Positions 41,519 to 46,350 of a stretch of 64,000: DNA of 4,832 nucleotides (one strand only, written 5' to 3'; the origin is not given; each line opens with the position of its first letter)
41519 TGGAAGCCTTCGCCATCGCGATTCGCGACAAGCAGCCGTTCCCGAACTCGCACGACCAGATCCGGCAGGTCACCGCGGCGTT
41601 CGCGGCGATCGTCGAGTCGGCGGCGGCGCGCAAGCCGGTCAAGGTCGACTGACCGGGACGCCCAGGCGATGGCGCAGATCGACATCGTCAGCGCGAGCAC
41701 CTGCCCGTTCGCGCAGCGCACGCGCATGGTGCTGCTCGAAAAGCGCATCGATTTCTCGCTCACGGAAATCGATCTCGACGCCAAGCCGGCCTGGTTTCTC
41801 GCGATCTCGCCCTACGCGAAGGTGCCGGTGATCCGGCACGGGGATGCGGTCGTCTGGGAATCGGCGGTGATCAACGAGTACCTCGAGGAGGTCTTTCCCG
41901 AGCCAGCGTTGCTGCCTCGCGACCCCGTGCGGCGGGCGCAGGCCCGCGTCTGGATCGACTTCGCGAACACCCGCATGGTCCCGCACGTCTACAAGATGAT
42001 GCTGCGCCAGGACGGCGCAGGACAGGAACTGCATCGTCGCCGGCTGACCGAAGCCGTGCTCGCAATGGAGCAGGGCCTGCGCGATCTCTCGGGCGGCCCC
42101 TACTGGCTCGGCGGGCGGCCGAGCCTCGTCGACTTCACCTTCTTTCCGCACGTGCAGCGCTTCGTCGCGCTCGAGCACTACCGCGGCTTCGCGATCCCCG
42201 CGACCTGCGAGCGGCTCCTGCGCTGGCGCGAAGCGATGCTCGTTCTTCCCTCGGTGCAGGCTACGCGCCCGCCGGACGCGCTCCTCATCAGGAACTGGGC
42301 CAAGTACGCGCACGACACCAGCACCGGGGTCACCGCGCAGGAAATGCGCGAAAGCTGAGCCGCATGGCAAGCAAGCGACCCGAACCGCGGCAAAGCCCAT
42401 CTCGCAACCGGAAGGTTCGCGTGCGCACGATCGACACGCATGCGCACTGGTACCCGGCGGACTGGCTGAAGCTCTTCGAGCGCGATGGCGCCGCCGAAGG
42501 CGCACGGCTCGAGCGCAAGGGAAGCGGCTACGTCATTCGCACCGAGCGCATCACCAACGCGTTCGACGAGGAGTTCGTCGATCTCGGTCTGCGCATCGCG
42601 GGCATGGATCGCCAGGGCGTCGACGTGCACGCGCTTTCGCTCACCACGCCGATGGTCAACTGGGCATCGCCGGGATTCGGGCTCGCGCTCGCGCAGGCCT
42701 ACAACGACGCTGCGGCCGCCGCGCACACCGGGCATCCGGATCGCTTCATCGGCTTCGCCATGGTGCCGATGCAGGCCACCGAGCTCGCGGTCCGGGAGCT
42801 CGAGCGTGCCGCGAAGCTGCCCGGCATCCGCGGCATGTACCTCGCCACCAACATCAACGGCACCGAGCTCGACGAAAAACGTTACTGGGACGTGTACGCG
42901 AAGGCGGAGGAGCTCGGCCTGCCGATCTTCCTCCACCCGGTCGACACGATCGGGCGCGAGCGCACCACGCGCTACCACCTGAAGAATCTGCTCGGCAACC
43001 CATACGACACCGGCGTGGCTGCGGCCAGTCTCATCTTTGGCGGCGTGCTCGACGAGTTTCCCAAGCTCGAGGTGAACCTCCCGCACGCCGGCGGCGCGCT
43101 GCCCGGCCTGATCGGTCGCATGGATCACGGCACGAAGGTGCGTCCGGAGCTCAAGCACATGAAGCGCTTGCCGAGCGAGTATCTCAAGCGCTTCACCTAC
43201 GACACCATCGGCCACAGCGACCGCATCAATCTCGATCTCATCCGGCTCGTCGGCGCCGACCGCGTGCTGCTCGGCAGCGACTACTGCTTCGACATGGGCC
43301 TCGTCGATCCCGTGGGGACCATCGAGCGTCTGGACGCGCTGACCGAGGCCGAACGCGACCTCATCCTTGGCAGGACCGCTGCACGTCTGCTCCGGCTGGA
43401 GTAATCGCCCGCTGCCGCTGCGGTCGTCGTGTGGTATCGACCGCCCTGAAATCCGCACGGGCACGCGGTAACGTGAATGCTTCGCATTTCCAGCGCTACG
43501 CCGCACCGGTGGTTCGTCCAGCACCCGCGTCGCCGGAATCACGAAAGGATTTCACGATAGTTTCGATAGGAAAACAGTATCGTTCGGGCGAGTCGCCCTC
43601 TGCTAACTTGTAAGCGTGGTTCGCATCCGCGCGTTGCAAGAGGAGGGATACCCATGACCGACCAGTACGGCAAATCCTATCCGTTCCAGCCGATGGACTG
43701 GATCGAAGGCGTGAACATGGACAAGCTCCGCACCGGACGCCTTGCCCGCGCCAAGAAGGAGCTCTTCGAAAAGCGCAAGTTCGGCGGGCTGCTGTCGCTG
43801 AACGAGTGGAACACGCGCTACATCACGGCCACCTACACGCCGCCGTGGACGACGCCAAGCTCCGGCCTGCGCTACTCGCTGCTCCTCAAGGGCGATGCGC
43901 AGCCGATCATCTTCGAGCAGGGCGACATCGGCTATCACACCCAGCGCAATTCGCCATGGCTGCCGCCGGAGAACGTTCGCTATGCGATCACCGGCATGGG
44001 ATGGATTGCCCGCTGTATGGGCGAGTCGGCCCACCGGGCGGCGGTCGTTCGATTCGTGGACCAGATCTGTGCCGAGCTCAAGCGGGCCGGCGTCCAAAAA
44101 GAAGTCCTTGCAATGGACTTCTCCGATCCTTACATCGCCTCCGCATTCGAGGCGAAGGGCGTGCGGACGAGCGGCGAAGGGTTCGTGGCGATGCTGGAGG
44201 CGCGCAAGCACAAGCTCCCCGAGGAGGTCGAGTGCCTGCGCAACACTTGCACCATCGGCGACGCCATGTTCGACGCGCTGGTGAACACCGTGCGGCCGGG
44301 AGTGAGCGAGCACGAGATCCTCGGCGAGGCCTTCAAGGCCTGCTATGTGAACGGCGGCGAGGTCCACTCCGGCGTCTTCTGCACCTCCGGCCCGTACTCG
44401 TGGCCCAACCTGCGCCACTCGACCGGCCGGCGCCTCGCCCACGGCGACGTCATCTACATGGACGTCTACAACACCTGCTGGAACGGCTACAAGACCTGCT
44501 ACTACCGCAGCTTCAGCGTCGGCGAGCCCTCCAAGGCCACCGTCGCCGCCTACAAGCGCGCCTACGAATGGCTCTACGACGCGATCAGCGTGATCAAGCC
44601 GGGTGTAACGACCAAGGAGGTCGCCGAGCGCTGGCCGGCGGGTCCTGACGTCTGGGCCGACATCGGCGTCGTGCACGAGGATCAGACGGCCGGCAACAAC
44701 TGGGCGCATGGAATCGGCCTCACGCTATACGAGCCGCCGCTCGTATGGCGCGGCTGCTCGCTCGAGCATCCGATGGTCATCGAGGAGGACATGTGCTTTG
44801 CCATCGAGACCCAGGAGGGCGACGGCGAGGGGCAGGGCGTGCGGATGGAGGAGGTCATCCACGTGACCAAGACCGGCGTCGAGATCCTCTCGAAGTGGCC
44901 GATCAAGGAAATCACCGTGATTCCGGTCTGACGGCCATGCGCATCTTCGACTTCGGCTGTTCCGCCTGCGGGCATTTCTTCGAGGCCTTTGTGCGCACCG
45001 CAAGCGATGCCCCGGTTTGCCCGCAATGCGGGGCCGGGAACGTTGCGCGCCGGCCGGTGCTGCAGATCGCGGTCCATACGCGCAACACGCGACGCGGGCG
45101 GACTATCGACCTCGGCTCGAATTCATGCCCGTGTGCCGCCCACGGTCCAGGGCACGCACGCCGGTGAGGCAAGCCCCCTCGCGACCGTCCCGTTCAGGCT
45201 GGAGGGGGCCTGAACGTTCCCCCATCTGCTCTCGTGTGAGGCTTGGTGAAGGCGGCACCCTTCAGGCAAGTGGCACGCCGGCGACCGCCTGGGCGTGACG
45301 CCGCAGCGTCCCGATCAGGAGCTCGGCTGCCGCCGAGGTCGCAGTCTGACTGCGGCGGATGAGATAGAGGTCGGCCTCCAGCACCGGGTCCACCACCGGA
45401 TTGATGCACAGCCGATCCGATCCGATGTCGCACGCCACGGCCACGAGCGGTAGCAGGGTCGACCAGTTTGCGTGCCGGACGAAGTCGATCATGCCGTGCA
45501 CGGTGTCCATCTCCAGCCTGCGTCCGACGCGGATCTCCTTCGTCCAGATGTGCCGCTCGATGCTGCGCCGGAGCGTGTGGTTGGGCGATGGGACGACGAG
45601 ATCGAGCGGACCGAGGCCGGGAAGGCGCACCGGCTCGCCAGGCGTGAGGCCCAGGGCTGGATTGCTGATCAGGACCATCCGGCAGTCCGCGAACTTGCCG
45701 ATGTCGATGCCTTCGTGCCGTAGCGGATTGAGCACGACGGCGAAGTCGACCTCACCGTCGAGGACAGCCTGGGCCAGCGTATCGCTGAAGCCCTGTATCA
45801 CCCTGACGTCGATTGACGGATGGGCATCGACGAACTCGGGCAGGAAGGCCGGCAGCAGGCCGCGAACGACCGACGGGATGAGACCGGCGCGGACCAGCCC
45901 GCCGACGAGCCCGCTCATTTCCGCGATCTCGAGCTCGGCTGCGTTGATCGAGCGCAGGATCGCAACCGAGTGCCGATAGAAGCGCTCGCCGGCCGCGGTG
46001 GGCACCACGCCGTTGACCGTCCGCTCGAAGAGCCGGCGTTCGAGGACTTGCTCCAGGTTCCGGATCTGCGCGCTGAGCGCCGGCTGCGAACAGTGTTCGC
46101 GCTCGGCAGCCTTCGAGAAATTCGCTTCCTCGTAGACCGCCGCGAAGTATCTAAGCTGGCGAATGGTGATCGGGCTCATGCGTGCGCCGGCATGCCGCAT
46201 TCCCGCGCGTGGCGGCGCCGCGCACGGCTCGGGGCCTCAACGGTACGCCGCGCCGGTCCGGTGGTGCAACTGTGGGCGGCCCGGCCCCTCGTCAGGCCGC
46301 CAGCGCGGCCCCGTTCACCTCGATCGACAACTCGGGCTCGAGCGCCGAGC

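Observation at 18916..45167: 26-kb catabolic island whose enzyme set suggests a non-canonical N-heteroaromatic carboxylate (pyridine-carboxylate-like) pathway, with no transcription factor inside it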

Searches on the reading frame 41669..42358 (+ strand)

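Call 8: search_protein_families(library=pfam, proteins=[window:41669-42358:+], max_evalue=0.001)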
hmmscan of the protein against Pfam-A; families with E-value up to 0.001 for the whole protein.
window:41669-42358:+ (229 aa): 6 families
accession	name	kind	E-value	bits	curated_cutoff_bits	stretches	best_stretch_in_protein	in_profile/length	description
PF13409.12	GST_N_2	-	9.1e-21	74.7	25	1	11-74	1-69/70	Glutathione S-transferase, N-terminal domain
PF13417.12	GST_N_3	-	2e-18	66.9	22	1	9-79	4-74/75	Glutathione S-transferase, N-terminal domain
PF02798.26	GST_N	-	2.7e-12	47.3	20.9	1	6-73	5-75/76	Glutathione S-transferase, N-terminal domain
PF13410.11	GST_C_2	-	2.2e-11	44.1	24.9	1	120-189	5-69/69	Glutathione S-transferase, C-terminal domain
PF22441.2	CLIC-like_N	-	4.6e-11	43.2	23.5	1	5-77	12-84/86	CLIC-like N-terminal domain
PF00462.30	Glutaredoxin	-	0.0007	20.2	22.9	0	6-59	3-57/60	Glutaredoxin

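Call 11: search_protein_families(library=ncbifam, proteins=[window:41669-42358:+], max_evalue=0.00001)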
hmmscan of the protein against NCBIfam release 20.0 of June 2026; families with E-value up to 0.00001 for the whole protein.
window:41669-42358:+ (229 aa): 7 families
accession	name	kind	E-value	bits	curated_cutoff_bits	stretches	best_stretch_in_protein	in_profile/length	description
NF007016.1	PRK09481.1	equivalog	6.5e-19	68.2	314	1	6-166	13-169/209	stringent starvation protein SspA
TIGR01262.1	maiA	equivalog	6.7e-16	58.5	171.05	1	15-163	11-171/211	maleylacetoacetate isomerase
NF050814.1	FtsZBindFzlA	equivalog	2.2e-13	50.5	300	1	13-114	14-119/228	FtsZ-binding protein FzlA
NF011693.0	PRK15113.1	equivalog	4e-13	49.5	150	1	12-94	16-104/214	glutathione transferase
TIGR00862.1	O-ClC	subfamily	4.4e-11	43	358.95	1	3-80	10-87/236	intracellular chloride channel protein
NF007682.0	PRK10357.1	equivalog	2.6e-10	40.2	181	1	6-93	3-91/202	glutathione S-transferase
NF007831.0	PRK10542.1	equivalog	5.5e-06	26.1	198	1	18-114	14-115/201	glutathione transferase GstA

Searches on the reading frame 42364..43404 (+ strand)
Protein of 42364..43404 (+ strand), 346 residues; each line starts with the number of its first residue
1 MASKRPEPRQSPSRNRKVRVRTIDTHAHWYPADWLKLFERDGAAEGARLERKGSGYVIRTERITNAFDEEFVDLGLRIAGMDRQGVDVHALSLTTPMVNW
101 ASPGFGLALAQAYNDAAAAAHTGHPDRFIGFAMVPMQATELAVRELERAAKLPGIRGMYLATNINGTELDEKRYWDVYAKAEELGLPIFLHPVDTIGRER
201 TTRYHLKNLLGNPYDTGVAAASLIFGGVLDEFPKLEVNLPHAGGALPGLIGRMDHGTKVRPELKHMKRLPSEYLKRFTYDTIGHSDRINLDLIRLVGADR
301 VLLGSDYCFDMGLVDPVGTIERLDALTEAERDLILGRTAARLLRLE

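Call 8: search_protein_families(library=pfam, proteins=[window:42364-43404:+], max_evalue=0.001)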
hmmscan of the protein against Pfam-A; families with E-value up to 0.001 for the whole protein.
window:42364-43404:+ (346 aa): 1 family
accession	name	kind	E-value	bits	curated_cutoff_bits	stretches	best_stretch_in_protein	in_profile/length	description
PF04909.20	Amidohydro_2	-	9e-41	140.9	26.4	1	23-345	1-289/289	Amidohydrolase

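Call 11: search_protein_families(library=ncbifam, proteins=[window:42364-43404:+], max_evalue=0.00001)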
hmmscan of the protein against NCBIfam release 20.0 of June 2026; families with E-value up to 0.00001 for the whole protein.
window:42364-43404:+ (346 aa): 0 families

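Call 14: search_solved_structures(query=window:42364-43404:+, max_evalue=0.001)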
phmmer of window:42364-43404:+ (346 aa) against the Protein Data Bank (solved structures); distinct sequences matched with E-value up to 0.001: 51.
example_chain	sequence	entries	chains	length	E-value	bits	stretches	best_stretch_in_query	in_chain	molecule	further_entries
4igm_A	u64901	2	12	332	4.9e-58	200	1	23-343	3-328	2-amino-3-carboxymuconate-6-semialdehyde decarboxylase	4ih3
4ofc_A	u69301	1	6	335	5e-58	200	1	23-343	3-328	2-amino-3-carboxymuconate-6-semialdehyde decarboxylase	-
2wm1_A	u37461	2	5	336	5.1e-58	200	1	23-343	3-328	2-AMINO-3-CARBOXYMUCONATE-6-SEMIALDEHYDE DECARBOXYLASE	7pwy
4ign_A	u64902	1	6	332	9.1e-58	199.1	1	23-343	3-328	2-amino-3-carboxymuconate-6-semialdehyde decarboxylase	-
6mgt_A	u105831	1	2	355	2.5e-33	118.8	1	16-343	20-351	2-amino-3-carboxymuconate 6-semialdehyde decarboxylase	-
6mgs_A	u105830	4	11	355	3.7e-33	118.2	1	16-343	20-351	2-amino-3-carboxymuconate 6-semialdehyde decarboxylase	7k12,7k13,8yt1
8yt2_A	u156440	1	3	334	5.2e-33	117.7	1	22-343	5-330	2-amino-3-carboxymuconate 6-semialdehyde decarboxylase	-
2hbv_A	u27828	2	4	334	9.9e-33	116.8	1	22-343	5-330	2-amino-3-carboxymuconate 6-semialdehyde decarboxylase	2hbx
4ifk_B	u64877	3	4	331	1.7e-32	116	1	23-343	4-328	2-amino-3-carboxymuconate 6-semialdehyde decarboxylase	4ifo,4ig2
4era_A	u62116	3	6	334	6.7e-32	114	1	22-343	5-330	2-amino-3-carboxymuconate 6-semialdehyde decarboxylase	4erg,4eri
4ifk_A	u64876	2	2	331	9e-32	113.6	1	23-343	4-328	2-amino-3-carboxymuconate 6-semialdehyde decarboxylase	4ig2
4ifr_A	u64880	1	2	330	1e-31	113.5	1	23-343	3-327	2-amino-3-carboxymuconate 6-semialdehyde decarboxylase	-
4epk_A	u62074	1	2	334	2.3e-31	112.3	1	22-343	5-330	2-amino-3-carboxymuconate 6-semialdehyde decarboxylase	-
4icm_A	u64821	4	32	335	1.7e-27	99.6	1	75-345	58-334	5-carboxyvanillate decarboxylase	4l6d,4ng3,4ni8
4inf_A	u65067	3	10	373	8e-26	94.1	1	36-330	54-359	METAL-DEPENDENT HYDROLASE | 5-Carboxyvanillate Decarboxylase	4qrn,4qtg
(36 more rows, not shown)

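Call 88: search_dna_similar(query=window:42364-43404:+, collection=plasmids, mode=protein, max_rows=8, max_evalue=1e-40)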
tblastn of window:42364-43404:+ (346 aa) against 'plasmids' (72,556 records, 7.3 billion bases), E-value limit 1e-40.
Records with a match: 15; places in all: 15; records where one place covers at least 80% of the query: 13.
Best place of each record, by identity: <60% 15.
By first word of the organism name: Novosphingobium 4; Paraburkholderia 2; Burkholderia 1; Streptomyces 1; Variovorax 1; Bosea 1; Rhodococcus 1; Rhizobium 1; Phyllobacterium 1; Arthrobacter 1; and 1 more.
By predicted mobility (MOB-suite, as given by PLSDB): non-mobilizable 11; mobilizable 3; conjugative 1.
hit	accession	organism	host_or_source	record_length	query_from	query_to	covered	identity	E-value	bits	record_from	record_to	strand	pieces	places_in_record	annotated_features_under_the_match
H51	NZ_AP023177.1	Paraburkholderia largidicola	Physopelta gutta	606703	19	345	95%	46.6%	1e-87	295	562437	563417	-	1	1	amidohydrolase family protein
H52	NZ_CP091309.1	Burkholderia pyrrocinia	-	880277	19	343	94%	46.6%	3e-84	285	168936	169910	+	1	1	amidohydrolase family protein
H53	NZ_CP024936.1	Paraburkholderia graminis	soil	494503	21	345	94%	46.0%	6e-87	292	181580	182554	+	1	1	amidohydrolase family protein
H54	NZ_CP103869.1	Novosphingobium humi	pure culture,soil biofilm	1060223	56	346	84%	40.9%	7e-50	186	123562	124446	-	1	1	none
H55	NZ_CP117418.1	Novosphingobium humi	Single cell,Soil from military shooting ...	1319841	56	346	84%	40.9%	1e-49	185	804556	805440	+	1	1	none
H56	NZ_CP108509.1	Streptomyces sp. NBC_01237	-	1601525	8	346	98%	34.9%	1e-45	174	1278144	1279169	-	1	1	none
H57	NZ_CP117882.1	Novosphingobium sp. KACC 22771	Single cell,soil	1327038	56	346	84%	40.5%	3e-50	187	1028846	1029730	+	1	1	none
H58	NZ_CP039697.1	Novosphingobium sp. EMRT-2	cell,freshwater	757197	74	345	79%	42.9%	1e-49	185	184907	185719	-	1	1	amidohydrolase family protein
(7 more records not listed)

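Call 90: get_annotated_region(hit=H51, flank=9000)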
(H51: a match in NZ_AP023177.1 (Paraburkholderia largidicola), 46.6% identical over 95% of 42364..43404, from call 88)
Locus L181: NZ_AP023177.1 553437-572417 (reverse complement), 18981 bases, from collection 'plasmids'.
description: Paraburkholderia sp. PGU16 plasmid PPGU16_p2, complete sequence
organism: Paraburkholderia largidicola (NCBI taxid 2735433)
taxonomy: Bacteria; Pseudomonadota; Betaproteobacteria; Burkholderiales; Burkholderiaceae; Paraburkholderia; Paraburkholderia largidicola
host: -; source: Physopelta gutta; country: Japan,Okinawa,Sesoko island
typing (MOB-suite, as given by PLSDB): non-mobilizable; mating-pair formation MPF_T
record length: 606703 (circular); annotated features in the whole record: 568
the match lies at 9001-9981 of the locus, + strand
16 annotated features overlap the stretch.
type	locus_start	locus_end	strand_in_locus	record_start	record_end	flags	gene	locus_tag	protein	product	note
CDS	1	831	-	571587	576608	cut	-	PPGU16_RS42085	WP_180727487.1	AAA family ATPase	-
CDS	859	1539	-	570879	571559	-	-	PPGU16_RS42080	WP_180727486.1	response regulator transcription factor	GO:0000160 - phosphorelay signal transduction system [Evidence IEA]; GO:0006355 - regulation of DNA-templated ...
CDS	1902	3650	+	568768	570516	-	-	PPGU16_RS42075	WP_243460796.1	winged helix-turn-helix domain-containing protein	GO:0000160 - phosphorelay signal transduction system [Evidence IEA]; GO:0006355 - regulation of DNA-templated ...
CDS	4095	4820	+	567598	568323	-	-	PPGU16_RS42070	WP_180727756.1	TetR/AcrR family transcriptional regulator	GO:0006355 - regulation of DNA-templated transcription [Evidence IEA]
CDS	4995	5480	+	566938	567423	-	-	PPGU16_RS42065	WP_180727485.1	VOC family protein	-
CDS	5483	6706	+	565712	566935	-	-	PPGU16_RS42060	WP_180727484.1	FAD binding domain-containing protein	-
CDS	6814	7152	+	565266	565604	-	-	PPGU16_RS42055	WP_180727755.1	DUF485 domain-containing protein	-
CDS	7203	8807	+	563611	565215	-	actP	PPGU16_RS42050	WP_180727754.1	cation/acetate symporter ActP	-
CDS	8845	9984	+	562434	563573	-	-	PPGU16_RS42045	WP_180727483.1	amidohydrolase family protein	-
CDS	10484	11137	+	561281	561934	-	-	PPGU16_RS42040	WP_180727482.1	DsbA family oxidoreductase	-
CDS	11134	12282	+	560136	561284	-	-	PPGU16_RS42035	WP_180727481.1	FAD binding domain-containing protein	-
CDS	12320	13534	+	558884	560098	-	-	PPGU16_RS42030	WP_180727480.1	MFS transporter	GO:0055085 - transmembrane transport [Evidence IEA]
CDS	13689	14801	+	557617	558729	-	-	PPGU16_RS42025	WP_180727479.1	alkene reductase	-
CDS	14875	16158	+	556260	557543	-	-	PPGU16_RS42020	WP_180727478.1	cytochrome c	-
CDS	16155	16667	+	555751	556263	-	-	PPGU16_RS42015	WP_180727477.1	(2Fe-2S)-binding protein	-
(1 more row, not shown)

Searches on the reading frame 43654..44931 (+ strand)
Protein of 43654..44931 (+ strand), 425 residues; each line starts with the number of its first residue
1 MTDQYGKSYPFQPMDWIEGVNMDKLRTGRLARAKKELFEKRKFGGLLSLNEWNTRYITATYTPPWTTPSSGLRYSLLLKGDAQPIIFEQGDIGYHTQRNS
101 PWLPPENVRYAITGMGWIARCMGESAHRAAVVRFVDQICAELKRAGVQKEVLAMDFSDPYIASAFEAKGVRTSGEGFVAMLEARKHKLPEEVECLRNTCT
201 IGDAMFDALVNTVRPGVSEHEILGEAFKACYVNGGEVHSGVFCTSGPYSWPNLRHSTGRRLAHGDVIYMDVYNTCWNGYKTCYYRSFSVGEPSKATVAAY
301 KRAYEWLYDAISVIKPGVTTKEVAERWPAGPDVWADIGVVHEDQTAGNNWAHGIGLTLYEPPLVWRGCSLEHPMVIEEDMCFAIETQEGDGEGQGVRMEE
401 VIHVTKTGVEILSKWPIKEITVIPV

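Call 8: search_protein_families(library=pfam, proteins=[window:43654-44931:+], max_evalue=0.001)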
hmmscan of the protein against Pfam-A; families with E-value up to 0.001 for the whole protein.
window:43654-44931:+ (425 aa): 1 family
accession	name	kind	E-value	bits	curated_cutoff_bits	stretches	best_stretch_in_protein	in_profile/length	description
PF00557.29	Peptidase_M24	-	3.2e-28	99.4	23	1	193-406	1-208/208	Metallopeptidase family M24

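Call 11: search_protein_families(library=ncbifam, proteins=[window:43654-44931:+], max_evalue=0.00001)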
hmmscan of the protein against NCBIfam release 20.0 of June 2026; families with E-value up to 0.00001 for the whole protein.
window:43654-44931:+ (425 aa): 11 families
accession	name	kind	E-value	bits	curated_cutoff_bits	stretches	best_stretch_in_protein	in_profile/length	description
NF043017.1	DimsulpropLyDddP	equivalog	4.8e-18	65.2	600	1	21-419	50-440/443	dimethylsulfonioproprionate lyase DddP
NF007310.0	PRK09795.1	equivalog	1.2e-13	50.6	393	1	183-416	124-352/361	aminopeptidase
NF038259.1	ectoine_DoeA_2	exception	7.4e-13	48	575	1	177-323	144-290/386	ectoine hydrolase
NF040821.1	dipep_PepQ_Arch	equivalog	1.9e-12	46.8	630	1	182-414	118-340/346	Xaa-Pro dipeptidase PepQ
TIGR02993.1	ectoine_eutD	equivalog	7.6e-10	38.5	613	1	183-418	155-386/391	ectoine hydrolase DoeA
TIGR00500.1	met_pdase_I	equivalog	1e-09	38.3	171.35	0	260-385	83-200/247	type I methionyl aminopeptidase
NF011720.0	PRK15173.1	subfamily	3e-09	36.4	420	1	182-417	111-337/343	peptidase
NF011173.0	PRK14575.1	equivalog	3.5e-09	36.1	850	1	182-417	174-400/406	putative peptidase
NF011174.0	PRK14576.1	subfamily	3.4e-08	32.8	487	1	181-414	172-396/405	putative endopeptidase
NF008970.0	PRK12318.1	equivalog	1.3e-07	31.2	267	1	187-388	44-244/291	methionyl aminopeptidase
NF008131.0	PRK10879.1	equivalog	5.2e-06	25.5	465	0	181-325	168-313/438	Xaa-Pro aminopeptidase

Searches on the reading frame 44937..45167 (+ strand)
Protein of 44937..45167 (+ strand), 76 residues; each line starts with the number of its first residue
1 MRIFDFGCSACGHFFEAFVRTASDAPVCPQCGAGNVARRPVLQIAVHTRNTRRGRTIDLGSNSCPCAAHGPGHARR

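Call 8: search_protein_families(library=pfam, proteins=[window:44937-45167:+], max_evalue=0.001)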
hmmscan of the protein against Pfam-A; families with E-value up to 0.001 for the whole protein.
window:44937-45167:+ (76 aa): 2 families
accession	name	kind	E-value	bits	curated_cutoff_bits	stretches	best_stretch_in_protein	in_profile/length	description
PF09723.15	Zn_ribbon_8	-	9.4e-12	45.2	34.4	1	1-38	1-39/41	Zinc ribbon domain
PF13248.11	Zn_ribbon_3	-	0.00018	21.3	27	0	23-33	14-24/26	zinc-ribbon domain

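Call 11: search_protein_families(library=ncbifam, proteins=[window:44937-45167:+], max_evalue=0.00001)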
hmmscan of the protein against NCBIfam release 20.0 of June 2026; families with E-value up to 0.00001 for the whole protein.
window:44937-45167:+ (76 aa): 1 family
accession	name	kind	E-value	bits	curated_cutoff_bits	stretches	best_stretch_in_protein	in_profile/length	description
TIGR02605.1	CxxC_CxxC_SSSS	subfamily_domain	4.9e-10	39.3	31.3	1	1-39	1-40/52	FmdB family zinc ribbon protein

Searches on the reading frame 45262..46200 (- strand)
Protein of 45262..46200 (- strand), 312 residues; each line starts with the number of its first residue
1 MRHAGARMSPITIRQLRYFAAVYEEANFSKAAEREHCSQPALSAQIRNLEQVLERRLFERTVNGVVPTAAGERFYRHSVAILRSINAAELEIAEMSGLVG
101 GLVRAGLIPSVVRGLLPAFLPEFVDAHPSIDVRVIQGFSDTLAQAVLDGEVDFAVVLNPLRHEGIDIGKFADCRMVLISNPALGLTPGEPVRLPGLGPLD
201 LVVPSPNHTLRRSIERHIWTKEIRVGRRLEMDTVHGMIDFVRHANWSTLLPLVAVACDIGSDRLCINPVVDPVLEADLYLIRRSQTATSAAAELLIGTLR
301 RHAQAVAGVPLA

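Call 8: search_protein_families(library=pfam, proteins=[window:45262-46200:-], max_evalue=0.001)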
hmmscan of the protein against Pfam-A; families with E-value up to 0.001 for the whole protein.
window:45262-46200:- (312 aa): 2 families
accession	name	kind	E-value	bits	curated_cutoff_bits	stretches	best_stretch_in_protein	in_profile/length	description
PF03466.25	LysR_substrate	-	5.4e-35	121.1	28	1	98-303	3-208/209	LysR substrate binding domain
PF00126.33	HTH_1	-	6.6e-22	77.7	26.6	1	13-72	1-60/60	Bacterial regulatory helix-turn-helix protein, lysR family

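Call 11: search_protein_families(library=ncbifam, proteins=[window:45262-46200:-], max_evalue=0.00001)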
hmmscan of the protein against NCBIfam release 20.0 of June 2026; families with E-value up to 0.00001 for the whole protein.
window:45262-46200:- (312 aa): 49 families (the best 25 are shown)
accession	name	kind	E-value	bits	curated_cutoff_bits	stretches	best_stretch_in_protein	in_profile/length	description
NF008416.0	PRK11242.1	equivalog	3.3e-41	141.6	277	1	13-304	3-292/300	transcriptional regulator CynR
NF040786.1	LysR_Sec_metab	equivalog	2.1e-32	112.3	250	1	12-300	2-295/298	selenium metabolism-associated LysR family transcriptional regulator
NF007307.0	PRK09791.1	equivalog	3.7e-32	111.7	336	1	10-306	4-300/302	LysR family transcriptional regulator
NF008410.0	PRK11233.1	equivalog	1.9e-30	106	309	1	12-293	2-281/305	nitrogen assimilation transcriptional regulator NAC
NF007385.0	PRK09906.1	equivalog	2e-29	102.7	356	1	13-293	3-282/296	DNA-binding transcriptional regulator HcaR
NF047520.1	trans_act_CidR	equivalog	8.7e-27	94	415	1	12-296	2-285/292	cidABC operon transcriptional activator CidR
TIGR02424.1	TF_pcaQ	equivalog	1.6e-26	93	303.8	1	11-304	3-299/300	pca operon transcription factor PcaQ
NF053705.1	TransRegGltCGpos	equivalog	8.6e-26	90.8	350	1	13-160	3-149/300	glutamate biosynthesis transcriptional regulator GltC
NF045775.1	acetoin_reg_AlsR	exception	4.4e-24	85.5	430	1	13-182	3-172/290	acetoin biosynthesis transcriptional regulator AlsR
TIGR03339.1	phn_lysR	subfamily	4.7e-22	78.6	341.1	1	15-243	1-226/279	aminoethylphosphonate catabolism associated LysR family transcriptional regulator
NF040710.1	benzoate_CatM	exception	5.9e-22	78.3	580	1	12-154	2-143/293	cis,cis-muconate-binding transcription regulator CatM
NF007439.0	PRK09986.1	equivalog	6.2e-22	78.3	290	1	7-155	3-151/296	LysR family transcriptional regulator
NF047711.1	PutUtilRegPtrR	equivalog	7.5e-22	77.7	400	1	13-290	3-274/283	putrescine utilization regulator PtrR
NF008361.0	PRK11151.1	equivalog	2e-21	76.6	329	1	12-303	2-293/305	DNA-binding transcriptional regulator OxyR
NF058504.1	TransRegCcpCBac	equivalog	3.4e-21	75.9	400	1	14-166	4-156/287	transcriptional regulator CcpC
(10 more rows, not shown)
